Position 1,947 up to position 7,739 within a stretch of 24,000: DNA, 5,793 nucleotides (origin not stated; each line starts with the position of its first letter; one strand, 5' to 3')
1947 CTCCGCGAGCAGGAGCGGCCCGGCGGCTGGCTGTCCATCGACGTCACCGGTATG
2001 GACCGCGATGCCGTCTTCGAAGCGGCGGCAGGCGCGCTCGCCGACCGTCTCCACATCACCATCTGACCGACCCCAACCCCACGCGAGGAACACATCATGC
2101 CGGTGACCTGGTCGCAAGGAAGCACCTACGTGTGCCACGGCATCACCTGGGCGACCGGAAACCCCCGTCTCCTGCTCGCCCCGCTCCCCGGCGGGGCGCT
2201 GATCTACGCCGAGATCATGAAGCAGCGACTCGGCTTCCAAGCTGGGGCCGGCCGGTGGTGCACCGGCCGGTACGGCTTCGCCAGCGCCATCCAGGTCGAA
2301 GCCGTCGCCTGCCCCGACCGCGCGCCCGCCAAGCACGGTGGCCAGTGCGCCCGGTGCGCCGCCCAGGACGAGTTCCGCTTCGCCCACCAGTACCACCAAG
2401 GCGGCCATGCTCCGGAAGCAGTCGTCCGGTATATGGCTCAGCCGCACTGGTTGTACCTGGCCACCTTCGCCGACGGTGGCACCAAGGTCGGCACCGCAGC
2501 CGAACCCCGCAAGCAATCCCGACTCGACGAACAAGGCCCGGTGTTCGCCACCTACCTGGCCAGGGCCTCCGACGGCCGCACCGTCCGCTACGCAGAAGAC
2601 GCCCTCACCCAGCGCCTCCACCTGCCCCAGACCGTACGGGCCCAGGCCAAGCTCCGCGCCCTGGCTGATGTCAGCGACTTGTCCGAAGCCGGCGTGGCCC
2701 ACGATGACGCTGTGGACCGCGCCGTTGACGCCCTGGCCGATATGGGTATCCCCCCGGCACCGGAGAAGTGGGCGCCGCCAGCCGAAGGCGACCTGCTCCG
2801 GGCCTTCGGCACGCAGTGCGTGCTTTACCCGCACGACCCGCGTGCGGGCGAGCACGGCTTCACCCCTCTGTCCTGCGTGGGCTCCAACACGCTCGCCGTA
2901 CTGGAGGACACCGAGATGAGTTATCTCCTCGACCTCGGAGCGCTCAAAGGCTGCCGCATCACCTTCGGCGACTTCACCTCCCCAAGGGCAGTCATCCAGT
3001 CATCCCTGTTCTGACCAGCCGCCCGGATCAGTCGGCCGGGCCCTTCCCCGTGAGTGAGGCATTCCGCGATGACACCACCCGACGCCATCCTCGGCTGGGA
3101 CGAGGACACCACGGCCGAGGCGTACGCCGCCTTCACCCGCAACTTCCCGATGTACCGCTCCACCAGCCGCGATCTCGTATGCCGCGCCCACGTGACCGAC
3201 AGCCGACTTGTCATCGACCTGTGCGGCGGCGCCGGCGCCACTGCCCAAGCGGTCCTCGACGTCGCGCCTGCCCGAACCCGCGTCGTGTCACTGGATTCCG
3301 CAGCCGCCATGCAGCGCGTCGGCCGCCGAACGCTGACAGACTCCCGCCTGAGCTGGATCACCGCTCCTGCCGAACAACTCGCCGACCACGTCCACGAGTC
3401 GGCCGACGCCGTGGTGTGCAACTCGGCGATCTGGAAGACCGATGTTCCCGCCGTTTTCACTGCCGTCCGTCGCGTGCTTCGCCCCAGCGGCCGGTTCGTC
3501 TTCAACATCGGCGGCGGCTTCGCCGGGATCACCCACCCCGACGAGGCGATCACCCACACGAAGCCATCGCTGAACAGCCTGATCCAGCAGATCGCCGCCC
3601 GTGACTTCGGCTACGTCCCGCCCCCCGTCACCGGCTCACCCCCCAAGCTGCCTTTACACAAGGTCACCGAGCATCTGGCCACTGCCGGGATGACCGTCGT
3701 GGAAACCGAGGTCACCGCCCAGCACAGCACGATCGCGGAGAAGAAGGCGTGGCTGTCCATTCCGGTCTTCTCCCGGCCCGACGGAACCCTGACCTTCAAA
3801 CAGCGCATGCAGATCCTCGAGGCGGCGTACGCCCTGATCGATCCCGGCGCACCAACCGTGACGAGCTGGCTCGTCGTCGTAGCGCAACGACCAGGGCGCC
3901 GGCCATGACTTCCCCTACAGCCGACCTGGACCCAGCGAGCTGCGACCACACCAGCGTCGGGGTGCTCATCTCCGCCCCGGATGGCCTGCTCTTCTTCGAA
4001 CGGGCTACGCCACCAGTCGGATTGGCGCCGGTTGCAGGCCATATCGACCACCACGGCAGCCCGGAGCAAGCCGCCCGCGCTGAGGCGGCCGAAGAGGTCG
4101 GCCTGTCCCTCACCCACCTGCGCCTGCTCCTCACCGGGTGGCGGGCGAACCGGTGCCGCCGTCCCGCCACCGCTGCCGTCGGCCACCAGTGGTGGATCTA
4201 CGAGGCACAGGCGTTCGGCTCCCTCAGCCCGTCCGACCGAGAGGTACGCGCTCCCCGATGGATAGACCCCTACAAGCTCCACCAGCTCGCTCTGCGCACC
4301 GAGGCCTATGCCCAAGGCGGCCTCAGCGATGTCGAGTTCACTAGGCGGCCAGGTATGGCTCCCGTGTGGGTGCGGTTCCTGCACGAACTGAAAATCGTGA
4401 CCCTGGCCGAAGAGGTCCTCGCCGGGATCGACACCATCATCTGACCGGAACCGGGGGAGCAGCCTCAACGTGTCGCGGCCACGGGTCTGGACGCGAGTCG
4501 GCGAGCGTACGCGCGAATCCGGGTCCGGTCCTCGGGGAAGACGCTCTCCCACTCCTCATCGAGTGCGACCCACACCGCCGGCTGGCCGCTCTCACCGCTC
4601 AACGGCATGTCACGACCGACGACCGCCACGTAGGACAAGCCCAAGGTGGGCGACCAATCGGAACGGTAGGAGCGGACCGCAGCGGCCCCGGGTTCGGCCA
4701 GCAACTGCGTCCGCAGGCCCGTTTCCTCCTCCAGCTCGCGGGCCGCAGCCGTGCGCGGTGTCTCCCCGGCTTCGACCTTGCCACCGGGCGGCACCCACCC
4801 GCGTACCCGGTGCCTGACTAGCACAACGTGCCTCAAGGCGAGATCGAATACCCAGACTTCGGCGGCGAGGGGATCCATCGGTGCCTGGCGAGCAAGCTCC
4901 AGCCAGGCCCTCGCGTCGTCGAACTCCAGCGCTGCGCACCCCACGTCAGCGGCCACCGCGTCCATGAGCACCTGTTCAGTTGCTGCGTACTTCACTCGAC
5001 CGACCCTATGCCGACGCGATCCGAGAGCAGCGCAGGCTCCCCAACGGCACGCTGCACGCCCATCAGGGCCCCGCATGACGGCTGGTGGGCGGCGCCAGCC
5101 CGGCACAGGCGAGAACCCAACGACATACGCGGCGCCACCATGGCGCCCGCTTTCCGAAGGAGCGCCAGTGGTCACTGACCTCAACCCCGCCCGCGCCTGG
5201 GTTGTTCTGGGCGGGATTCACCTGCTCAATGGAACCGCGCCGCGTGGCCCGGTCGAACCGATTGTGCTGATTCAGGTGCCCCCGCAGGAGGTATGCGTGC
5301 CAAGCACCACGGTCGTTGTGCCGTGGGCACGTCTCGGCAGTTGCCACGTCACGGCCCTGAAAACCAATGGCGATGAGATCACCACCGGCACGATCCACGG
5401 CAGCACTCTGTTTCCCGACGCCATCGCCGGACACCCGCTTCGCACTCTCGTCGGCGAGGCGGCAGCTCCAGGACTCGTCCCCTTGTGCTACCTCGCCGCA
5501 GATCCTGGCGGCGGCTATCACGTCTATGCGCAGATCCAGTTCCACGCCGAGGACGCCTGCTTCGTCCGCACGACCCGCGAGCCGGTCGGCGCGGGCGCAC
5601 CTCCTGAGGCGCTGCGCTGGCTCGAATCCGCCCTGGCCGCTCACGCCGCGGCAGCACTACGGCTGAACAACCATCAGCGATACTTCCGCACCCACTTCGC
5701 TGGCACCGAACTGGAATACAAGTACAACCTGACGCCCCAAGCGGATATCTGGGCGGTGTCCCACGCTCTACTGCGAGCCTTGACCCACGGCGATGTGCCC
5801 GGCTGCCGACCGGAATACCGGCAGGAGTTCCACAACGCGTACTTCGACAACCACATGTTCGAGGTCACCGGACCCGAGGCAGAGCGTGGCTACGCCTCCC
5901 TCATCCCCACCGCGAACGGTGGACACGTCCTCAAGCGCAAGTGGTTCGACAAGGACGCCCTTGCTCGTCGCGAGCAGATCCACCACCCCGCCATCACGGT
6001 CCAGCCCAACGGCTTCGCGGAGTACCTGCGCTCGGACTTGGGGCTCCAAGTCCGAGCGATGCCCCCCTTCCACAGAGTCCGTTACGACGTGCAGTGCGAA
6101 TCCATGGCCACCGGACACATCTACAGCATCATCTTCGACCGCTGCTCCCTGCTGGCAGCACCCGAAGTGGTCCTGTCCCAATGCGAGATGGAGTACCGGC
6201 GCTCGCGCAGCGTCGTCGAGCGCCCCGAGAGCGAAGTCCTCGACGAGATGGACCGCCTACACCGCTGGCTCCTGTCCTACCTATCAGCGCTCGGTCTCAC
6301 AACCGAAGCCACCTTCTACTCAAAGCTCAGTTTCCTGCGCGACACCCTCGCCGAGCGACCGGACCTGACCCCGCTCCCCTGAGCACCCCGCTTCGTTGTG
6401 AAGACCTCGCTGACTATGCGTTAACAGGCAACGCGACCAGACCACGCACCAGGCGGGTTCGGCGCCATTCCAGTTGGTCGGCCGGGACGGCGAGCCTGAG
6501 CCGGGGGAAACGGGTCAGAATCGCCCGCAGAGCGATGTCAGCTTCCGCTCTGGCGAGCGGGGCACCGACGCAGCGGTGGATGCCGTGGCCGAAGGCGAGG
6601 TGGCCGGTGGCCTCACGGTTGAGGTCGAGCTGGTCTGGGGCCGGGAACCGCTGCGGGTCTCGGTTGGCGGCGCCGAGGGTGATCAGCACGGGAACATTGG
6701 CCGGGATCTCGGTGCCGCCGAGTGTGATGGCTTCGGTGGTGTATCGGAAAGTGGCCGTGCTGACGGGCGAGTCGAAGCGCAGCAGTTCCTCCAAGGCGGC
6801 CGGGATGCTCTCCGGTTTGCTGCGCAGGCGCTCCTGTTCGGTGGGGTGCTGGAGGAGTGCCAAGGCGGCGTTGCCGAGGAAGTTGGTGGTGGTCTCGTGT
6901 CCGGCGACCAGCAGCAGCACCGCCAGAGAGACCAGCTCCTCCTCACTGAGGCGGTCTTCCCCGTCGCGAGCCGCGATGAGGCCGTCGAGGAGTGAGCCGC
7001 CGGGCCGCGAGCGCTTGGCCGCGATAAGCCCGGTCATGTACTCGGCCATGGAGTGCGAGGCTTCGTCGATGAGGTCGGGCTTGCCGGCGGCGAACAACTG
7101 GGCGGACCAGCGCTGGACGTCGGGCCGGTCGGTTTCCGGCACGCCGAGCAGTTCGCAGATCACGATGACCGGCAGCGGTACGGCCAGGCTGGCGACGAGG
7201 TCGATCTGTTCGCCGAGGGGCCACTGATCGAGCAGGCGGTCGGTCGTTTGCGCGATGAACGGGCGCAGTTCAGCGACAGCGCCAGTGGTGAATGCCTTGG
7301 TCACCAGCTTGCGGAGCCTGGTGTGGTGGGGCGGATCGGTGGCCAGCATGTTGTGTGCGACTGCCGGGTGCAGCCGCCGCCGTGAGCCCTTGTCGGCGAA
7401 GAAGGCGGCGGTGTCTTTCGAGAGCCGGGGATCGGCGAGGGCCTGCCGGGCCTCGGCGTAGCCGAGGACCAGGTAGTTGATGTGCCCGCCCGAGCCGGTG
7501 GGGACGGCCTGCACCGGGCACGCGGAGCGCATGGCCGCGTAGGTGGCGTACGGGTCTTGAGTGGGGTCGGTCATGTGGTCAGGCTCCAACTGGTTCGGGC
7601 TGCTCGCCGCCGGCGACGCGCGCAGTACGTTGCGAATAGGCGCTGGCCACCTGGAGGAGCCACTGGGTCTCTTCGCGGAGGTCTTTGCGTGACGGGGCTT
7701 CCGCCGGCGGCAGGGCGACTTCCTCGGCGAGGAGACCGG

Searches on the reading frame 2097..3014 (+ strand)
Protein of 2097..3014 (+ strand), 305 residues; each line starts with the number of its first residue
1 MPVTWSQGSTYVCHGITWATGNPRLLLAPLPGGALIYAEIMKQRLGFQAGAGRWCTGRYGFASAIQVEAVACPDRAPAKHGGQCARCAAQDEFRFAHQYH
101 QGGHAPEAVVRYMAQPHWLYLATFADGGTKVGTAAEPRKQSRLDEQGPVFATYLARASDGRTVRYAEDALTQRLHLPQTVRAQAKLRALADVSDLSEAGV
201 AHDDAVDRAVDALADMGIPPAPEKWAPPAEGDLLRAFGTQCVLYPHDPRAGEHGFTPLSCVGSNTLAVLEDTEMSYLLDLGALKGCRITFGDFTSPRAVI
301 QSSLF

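Call 9: search_protein_families(library=pfam, proteins=[window:2097-3014:+], max_evalue=0.01)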
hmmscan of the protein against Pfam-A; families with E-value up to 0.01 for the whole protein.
window:2097-3014:+ (305 aa): 1 family
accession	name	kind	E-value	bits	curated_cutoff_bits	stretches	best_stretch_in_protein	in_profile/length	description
PF10977.13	DUF2797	-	7e-07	29.7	25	1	104-197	58-147/227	Protein of unknown function (DUF2797)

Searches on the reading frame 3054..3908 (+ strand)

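Call 9: search_protein_families(library=pfam, proteins=[window:3054-3908:+], max_evalue=0.01)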
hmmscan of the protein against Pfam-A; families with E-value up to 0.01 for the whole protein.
window:3054-3908:+ (284 aa): 7 families
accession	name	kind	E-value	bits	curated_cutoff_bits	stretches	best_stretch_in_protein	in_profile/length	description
PF13649.12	Methyltransf_25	-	1.1e-10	42.5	27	1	53-146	1-97/97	Methyltransferase domain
PF08241.18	Methyltransf_11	-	1.2e-10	42.3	21.2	1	57-150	4-95/95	Methyltransferase domain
PF01209.24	Ubie_methyltran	-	2.2e-08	34.2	20.1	1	47-149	45-150/233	ubiE/COQ5 methyltransferase family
PF08242.18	Methyltransf_12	-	5.1e-06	27.6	30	1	55-148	2-98/98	Methyltransferase domain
PF05175.20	MTS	-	0.00016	21.8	23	1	47-130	29-112/170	Methyltransferase small domain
PF13578.12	Methyltransf_24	-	0.0027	19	26.3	0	60-150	7-102/105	Methyltransferase domain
PF13847.12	Methyltransf_31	-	0.0047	17.1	27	1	53-150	7-109/145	Methyltransferase domain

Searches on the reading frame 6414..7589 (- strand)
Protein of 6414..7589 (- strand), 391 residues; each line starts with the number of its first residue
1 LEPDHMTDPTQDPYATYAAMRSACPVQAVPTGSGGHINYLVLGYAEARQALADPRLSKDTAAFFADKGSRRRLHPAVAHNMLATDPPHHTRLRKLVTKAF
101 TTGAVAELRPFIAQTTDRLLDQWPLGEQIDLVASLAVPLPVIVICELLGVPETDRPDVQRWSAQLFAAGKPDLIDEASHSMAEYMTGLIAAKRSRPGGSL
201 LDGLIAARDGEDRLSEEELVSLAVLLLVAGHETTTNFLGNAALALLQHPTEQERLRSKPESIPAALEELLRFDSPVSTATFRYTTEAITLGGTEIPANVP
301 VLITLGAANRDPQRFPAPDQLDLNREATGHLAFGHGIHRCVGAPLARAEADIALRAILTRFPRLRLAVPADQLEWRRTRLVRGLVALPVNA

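Call 9: search_protein_families(library=pfam, proteins=[window:6414-7589:-], max_evalue=0.01)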
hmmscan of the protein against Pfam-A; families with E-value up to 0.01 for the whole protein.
window:6414-7589:- (391 aa): 1 family
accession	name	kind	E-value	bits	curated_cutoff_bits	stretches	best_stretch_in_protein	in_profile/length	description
PF00067.27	p450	-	2e-31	109.7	22.8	1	199-361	240-432/462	Cytochrome P450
